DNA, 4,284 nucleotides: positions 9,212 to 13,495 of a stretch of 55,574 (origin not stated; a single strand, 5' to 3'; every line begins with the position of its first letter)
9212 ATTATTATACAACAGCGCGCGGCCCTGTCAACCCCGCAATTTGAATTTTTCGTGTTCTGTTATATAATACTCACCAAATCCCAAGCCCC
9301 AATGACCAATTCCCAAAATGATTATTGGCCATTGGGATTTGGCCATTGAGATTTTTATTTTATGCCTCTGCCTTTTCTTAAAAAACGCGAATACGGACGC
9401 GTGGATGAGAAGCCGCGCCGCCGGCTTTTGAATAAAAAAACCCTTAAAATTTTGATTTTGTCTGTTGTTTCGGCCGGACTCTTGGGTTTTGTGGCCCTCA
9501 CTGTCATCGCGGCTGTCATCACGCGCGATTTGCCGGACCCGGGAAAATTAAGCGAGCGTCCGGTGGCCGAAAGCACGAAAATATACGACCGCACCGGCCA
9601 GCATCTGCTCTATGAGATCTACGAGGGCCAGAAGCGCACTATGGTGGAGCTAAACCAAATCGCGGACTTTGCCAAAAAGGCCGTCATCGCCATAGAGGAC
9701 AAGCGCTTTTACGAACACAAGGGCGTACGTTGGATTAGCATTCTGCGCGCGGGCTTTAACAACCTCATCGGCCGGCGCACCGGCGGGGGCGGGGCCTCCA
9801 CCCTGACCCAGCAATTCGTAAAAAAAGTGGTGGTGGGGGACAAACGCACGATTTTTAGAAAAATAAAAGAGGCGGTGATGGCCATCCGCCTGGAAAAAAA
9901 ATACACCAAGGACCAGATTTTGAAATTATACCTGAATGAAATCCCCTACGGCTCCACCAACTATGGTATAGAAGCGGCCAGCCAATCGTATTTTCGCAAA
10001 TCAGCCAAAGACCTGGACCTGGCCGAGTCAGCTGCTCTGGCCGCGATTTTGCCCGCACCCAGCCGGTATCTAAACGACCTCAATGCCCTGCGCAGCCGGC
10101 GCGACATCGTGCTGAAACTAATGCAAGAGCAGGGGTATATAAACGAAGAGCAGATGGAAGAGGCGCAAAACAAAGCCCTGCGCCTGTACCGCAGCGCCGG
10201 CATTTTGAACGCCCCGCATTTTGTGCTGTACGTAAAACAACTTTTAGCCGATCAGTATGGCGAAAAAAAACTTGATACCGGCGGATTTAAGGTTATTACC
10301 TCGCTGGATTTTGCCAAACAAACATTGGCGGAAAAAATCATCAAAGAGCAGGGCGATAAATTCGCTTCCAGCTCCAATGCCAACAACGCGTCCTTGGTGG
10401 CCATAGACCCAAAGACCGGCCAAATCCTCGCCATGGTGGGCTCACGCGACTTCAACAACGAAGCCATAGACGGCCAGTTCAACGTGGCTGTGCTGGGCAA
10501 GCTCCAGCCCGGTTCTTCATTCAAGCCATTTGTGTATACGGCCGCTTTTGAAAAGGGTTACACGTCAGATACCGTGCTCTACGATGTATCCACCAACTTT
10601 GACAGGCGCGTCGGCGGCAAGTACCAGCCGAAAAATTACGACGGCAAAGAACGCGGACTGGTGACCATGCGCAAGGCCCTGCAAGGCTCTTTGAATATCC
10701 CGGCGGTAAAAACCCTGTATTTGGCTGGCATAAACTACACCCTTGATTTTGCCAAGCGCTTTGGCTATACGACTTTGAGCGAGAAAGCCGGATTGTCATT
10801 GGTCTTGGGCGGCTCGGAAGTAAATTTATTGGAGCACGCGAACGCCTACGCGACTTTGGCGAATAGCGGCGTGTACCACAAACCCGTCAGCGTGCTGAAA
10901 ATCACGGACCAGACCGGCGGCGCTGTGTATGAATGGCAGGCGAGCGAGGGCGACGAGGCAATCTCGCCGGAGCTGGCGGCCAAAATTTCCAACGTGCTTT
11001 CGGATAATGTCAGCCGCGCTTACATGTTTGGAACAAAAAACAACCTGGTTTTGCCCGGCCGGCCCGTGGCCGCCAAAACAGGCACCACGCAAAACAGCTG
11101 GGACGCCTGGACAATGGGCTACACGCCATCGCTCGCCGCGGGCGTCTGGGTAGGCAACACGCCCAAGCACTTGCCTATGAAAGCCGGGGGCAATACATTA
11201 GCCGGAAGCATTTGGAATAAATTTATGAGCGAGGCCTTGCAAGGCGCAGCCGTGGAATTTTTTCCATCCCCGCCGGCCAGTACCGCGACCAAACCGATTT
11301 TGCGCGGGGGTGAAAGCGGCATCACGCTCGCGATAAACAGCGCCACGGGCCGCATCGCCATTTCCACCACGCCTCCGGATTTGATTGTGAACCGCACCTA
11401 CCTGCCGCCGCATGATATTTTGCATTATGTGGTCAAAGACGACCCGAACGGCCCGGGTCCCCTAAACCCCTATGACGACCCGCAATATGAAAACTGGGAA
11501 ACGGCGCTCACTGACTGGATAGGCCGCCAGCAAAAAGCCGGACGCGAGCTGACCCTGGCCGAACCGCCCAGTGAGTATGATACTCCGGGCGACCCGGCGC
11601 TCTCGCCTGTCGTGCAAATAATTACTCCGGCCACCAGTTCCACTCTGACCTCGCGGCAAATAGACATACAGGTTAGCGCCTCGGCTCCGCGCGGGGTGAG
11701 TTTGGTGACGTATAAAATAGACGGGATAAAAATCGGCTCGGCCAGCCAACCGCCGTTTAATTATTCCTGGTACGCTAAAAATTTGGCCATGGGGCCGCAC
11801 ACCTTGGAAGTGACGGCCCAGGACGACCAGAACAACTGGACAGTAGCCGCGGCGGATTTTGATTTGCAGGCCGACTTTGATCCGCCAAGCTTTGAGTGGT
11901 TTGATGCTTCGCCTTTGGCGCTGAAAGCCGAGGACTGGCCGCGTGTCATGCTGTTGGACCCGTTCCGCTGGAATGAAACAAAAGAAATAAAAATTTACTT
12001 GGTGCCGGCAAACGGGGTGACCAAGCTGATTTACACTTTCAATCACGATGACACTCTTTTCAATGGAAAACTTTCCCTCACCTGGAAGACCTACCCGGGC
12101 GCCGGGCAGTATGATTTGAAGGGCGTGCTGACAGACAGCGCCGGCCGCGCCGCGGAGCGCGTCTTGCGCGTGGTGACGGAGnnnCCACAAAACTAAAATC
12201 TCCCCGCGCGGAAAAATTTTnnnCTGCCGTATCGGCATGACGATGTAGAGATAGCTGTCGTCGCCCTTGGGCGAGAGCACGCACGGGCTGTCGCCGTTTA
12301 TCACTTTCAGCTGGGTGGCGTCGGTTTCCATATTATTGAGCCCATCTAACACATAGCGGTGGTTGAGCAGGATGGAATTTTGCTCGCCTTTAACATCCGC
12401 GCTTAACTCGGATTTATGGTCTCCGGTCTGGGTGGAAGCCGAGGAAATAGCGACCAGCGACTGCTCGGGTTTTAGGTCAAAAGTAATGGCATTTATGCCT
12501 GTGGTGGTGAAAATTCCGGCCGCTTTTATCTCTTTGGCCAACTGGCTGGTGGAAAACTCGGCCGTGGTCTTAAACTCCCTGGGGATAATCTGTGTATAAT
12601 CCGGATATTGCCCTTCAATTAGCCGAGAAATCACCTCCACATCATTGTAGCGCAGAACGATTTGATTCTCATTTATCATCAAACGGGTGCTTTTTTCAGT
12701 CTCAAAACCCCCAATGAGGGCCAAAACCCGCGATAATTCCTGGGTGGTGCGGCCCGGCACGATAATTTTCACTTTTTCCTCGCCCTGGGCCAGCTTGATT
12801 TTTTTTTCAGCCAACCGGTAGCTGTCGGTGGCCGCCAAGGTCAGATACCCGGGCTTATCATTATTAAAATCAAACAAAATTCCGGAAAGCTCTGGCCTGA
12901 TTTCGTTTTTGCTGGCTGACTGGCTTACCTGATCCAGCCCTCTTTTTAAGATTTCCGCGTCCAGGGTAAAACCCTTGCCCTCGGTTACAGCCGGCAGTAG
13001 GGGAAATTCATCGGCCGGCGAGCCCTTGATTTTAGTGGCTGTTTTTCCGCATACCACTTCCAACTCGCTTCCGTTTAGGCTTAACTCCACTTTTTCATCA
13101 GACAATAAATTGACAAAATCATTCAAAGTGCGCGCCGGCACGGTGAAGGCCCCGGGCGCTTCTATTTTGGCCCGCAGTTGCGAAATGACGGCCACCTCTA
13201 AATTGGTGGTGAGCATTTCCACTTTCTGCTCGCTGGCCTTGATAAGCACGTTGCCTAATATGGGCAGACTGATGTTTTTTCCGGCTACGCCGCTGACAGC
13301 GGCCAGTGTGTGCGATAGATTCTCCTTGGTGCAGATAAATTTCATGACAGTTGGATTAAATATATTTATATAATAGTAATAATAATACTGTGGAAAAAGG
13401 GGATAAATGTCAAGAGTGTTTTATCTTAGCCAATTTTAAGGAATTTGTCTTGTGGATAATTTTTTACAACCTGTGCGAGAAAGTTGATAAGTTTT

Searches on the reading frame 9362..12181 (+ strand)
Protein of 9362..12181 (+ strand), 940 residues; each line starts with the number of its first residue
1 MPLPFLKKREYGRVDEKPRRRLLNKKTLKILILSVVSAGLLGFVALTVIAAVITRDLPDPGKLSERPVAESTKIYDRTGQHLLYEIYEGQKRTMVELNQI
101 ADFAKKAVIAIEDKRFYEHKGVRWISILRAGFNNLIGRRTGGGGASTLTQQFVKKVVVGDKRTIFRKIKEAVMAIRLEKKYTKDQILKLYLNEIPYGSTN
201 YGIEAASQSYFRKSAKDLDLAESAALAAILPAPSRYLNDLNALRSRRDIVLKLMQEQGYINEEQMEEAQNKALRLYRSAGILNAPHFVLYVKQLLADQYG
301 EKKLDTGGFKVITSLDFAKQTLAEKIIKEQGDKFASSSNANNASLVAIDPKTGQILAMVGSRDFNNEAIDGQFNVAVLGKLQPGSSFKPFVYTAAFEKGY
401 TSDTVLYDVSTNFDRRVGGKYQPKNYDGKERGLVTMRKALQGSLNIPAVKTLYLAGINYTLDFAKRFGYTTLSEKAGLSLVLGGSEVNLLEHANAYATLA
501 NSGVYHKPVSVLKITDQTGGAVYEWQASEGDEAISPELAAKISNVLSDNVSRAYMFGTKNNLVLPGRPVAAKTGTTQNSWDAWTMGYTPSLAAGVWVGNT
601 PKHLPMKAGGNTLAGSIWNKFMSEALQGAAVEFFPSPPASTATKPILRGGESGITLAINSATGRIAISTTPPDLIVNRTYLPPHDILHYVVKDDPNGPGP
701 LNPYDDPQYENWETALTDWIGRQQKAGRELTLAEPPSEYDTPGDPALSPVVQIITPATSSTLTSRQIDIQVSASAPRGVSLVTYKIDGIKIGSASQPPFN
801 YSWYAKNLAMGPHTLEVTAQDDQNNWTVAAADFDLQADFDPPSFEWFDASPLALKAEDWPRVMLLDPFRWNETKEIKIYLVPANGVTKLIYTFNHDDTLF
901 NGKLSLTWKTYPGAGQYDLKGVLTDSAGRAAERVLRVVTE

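Call 73: search_protein_families(library=pfam, proteins=[window:9362-12181:+], max_evalue=0.001)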
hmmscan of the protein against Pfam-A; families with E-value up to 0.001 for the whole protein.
window:9362-12181:+ (940 aa): 3 families
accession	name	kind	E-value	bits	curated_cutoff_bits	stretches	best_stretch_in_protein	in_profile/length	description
PF00912.28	Transgly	-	2.8e-59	199.9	27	1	82-255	4-178/178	Transglycosylase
PF00905.27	Transpeptidase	-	3.2e-31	109.1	22.1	1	344-622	2-298/299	Penicillin binding protein transpeptidase domain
PF17957.7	Big_7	-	6.7e-15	55.9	24.1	1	749-817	1-70/70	Bacterial Ig domain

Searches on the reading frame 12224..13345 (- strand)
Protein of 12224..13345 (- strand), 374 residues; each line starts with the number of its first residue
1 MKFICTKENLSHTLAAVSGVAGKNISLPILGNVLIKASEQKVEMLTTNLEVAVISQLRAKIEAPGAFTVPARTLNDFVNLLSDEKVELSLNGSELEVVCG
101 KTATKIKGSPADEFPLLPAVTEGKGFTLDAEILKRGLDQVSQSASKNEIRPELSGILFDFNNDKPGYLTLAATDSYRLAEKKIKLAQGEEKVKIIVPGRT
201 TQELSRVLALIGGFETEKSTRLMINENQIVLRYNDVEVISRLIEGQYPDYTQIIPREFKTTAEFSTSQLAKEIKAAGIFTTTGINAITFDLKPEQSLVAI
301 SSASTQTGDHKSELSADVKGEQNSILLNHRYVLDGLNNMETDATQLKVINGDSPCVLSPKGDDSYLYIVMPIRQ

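Call 73: search_protein_families(library=pfam, proteins=[window:12224-13345:-], max_evalue=0.001)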
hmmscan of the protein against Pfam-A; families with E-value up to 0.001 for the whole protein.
window:12224-13345:- (374 aa): 3 families
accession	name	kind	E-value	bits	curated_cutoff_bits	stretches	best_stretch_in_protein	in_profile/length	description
PF00712.24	DNA_pol3_beta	-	1.5e-30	106.2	24.4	2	1-118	1-120/120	DNA polymerase III beta subunit, N-terminal domain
PF02767.21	DNA_pol3_beta_2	-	2.3e-28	99.2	27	1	128-249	2-116/116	DNA polymerase III beta subunit, central domain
PF02768.20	DNA_pol3_beta_3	-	1.8e-19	70.1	27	1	252-373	2-121/121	DNA polymerase III beta subunit, C-terminal domain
